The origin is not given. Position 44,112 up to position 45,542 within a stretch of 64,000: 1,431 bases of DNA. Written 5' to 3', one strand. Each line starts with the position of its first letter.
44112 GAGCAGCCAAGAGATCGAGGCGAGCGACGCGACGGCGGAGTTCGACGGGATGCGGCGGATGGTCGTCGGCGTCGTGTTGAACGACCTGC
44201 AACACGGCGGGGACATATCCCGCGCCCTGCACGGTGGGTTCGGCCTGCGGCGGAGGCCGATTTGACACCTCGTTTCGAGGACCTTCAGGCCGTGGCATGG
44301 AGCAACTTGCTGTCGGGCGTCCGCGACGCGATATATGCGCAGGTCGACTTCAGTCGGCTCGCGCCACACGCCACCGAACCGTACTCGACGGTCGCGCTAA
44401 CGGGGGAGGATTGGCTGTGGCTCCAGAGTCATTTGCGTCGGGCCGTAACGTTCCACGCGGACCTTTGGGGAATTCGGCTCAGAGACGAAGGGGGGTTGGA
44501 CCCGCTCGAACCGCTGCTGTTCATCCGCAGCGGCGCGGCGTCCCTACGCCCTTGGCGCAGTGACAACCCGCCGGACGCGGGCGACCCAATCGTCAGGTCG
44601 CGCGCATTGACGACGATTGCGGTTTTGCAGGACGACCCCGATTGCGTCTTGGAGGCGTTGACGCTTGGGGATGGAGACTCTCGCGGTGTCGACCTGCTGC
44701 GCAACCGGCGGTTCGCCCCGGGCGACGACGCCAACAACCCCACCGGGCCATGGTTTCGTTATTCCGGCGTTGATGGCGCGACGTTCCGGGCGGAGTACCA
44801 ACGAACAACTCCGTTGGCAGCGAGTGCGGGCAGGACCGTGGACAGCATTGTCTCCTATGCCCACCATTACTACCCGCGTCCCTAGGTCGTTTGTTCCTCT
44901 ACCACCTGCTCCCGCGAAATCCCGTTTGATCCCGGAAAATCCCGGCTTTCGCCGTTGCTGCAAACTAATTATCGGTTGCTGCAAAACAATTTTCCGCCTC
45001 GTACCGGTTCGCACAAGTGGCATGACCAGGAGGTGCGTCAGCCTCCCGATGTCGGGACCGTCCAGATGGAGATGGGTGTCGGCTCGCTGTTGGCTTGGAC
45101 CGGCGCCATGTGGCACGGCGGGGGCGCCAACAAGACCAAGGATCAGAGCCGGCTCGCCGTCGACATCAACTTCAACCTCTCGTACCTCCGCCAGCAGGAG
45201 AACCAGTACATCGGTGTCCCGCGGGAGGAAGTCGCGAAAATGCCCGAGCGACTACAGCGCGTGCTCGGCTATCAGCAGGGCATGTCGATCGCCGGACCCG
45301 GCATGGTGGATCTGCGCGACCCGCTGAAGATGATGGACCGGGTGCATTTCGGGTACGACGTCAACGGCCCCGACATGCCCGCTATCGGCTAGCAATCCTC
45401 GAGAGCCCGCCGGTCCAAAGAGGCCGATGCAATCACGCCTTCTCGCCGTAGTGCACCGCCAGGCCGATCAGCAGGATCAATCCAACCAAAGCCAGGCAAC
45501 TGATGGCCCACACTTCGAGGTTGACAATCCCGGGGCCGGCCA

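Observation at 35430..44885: Compact transposable element with capsid, protease/scaffold and tape measure genes but no portal, large terminase or tail genes: candidate transposable phage satellite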

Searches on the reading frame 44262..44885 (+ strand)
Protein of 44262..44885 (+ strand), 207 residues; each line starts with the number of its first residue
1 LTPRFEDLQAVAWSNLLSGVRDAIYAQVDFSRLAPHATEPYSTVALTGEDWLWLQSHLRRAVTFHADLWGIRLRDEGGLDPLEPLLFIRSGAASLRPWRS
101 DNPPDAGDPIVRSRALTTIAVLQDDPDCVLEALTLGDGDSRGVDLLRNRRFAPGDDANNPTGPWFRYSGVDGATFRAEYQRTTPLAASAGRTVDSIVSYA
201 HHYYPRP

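Call 13: search_protein_families(library=pfam, proteins=[window:44262-44885:+], max_evalue=0.01)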
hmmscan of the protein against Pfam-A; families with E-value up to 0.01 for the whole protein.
window:44262-44885:+ (207 aa): 0 families

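Call 25: search_protein_families(library=phrogs, proteins=[window:44262-44885:+], max_evalue=10)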
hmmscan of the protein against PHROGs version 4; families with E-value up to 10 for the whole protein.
window:44262-44885:+ (207 aa): 0 families

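Call 38: find_related_loci(query=window:44262-44885:+, collection=viral_contigs, flank=10000)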
Query window:44262-44885:+ (207 aa) in viral_contigs; peptide patterns used: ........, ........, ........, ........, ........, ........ (x = any residue, [..] = any of these).
4 stretches matched a pattern, but none encodes a relative of the query by tblastn (E <= 1e-3).

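Call 52: search_protein_representatives(protein=window:44262-44885:+)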
Query: 207 residues. Proteins with E-value up to 0.001 (for the whole library): 4; up to 1e-10: 1; up to 1e-30: 1. The best 4 are listed.
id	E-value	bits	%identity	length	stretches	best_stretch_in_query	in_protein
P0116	4.0e-130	448.0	99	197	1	11-207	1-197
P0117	2.3e-06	43.5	37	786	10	102-137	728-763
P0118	1.0e-04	38.1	27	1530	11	62-122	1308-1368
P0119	2.4e-04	36.9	40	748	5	152-175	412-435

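Call 87: search_protein_families(library=padloc, proteins=[window:44262-44885:+], max_evalue=0.01)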
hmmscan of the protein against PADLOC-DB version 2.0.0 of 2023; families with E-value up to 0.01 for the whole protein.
window:44262-44885:+ (207 aa): 0 families

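Call 93: predict_structure(protein=window:44262-44885:+)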
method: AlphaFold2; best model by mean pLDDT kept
length: 207 residues; sequences in the alignment: 1
mean_pLDDT: 36.6   pTM: 0.23
mean pLDDT of the five models: 36.6, 33.9, 33.4, 32.2, 29.7
residues with pLDDT >= 90: 0; 70-90: 0; 50-70: 3; < 50: 204
segments of 3 or more residues with pLDDT < 50: 1-172, 174-176, 181-207
pLDDT, mean of each block of 10 residues (from residue 1): 37 42 41 33 35 46 44 36 29 22 25 30 36 36 39 33 41 50 40 39 32
secondary structure, 60 per line:
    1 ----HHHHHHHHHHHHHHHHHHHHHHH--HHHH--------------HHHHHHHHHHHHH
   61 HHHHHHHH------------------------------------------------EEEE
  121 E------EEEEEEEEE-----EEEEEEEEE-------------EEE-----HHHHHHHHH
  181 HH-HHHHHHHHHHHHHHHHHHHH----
elements in order: H5-27 H30-33 H48-68 E117-121 E128-136 E142-150 E164-166 H172-182 H184-203

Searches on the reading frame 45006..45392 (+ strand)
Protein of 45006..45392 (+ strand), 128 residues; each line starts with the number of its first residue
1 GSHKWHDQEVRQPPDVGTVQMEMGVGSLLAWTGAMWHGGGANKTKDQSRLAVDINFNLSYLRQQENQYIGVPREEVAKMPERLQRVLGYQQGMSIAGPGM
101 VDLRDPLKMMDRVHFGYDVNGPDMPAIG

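Call 13: search_protein_families(library=pfam, proteins=[window:45006-45392:+], max_evalue=0.01)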
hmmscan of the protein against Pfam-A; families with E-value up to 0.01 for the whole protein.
window:45006-45392:+ (128 aa): 1 family
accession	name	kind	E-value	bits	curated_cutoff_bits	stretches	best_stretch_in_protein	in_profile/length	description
PF05721.19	PhyH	-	2.3e-06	28.5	22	1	1-49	148-211/213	Phytanoyl-CoA dioxygenase (PhyH)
